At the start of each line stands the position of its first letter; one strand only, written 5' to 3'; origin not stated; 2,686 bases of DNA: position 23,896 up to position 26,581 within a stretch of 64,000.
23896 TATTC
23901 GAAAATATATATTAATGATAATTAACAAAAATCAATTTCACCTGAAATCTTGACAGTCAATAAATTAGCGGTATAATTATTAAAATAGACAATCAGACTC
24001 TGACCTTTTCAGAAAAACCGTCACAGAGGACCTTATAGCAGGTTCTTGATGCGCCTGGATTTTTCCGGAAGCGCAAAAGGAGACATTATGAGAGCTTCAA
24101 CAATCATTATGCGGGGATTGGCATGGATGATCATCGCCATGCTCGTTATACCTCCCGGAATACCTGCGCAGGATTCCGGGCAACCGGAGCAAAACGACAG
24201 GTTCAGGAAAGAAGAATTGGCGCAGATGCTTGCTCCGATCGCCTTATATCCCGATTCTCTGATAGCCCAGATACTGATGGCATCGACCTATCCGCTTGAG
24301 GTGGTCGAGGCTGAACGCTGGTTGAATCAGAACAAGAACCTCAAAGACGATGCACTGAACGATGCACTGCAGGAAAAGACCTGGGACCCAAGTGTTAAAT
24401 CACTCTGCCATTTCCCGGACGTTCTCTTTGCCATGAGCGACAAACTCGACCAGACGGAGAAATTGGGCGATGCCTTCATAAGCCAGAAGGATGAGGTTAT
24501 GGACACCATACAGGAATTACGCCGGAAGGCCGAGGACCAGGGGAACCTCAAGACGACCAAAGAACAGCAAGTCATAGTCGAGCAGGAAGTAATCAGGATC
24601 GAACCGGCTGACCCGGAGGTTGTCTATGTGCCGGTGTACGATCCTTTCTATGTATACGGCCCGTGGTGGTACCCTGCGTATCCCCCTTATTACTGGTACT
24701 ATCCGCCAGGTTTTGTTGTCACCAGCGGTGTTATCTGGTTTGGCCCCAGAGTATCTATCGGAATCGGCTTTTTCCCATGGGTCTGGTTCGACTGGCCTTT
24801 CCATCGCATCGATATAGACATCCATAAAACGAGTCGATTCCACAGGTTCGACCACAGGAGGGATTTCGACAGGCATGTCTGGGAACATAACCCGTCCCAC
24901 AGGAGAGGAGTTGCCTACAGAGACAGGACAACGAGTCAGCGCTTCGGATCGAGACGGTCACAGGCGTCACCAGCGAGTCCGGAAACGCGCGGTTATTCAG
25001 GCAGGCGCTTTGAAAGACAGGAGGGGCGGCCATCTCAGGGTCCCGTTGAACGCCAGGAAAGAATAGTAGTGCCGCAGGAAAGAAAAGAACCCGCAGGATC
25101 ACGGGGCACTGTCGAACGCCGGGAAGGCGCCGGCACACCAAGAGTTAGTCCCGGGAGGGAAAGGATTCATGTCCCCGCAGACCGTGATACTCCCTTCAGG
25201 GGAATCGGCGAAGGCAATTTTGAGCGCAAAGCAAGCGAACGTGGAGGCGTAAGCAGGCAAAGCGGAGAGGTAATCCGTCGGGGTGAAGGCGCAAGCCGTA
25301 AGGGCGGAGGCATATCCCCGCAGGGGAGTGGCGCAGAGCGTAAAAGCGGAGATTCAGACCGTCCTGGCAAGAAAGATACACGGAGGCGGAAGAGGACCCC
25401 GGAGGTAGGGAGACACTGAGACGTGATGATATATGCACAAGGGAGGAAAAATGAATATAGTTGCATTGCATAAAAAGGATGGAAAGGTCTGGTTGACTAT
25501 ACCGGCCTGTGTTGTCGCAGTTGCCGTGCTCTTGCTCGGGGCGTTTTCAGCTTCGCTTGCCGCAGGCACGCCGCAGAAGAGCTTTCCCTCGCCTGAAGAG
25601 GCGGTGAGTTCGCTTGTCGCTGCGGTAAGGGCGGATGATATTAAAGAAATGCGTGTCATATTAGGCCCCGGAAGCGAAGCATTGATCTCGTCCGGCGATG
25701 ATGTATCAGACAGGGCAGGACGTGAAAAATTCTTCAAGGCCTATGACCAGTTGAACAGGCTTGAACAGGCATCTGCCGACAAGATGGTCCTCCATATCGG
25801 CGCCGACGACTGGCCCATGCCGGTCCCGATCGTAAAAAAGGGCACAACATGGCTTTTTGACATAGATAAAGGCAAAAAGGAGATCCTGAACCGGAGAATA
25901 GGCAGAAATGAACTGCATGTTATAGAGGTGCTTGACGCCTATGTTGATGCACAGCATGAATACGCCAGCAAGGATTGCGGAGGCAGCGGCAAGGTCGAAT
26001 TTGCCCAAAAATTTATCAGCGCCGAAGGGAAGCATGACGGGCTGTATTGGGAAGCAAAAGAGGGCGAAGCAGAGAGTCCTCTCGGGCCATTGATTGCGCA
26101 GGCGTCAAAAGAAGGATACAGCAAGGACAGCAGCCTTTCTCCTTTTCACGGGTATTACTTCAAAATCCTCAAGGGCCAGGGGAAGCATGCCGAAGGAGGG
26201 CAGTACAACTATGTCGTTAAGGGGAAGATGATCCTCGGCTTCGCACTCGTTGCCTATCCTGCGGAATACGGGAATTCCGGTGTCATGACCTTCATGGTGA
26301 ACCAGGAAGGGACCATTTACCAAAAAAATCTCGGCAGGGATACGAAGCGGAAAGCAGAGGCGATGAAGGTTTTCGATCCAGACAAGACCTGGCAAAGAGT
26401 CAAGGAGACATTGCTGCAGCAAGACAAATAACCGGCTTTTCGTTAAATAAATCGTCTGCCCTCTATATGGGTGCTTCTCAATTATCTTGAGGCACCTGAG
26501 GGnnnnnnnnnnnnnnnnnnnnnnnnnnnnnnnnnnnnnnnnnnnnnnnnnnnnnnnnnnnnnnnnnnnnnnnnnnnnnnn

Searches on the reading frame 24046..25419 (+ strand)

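Call 77: search_protein_families(library=pfam, max_evalue=0.00001, proteins=[window:24046-25419:+])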
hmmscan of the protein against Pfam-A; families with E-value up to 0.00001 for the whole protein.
window:24046-25419:+ (457 aa): 1 family
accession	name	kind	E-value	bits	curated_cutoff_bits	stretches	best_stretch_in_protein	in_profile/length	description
PF11737.13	DUF3300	-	1.4e-94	316.3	25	1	55-281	2-227/227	Protein of unknown function (DUF3300)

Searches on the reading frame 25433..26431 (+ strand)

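Call 77: search_protein_families(library=pfam, max_evalue=0.00001, proteins=[window:25433-26431:+])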
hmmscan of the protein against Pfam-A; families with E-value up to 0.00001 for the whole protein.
window:25433-26431:+ (332 aa): 1 family
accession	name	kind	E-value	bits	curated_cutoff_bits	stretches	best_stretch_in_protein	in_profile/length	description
PF11453.13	DUF2950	-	1.9e-122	408.1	20.2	1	48-323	1-274/274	Protein of unknown function (DUF2950)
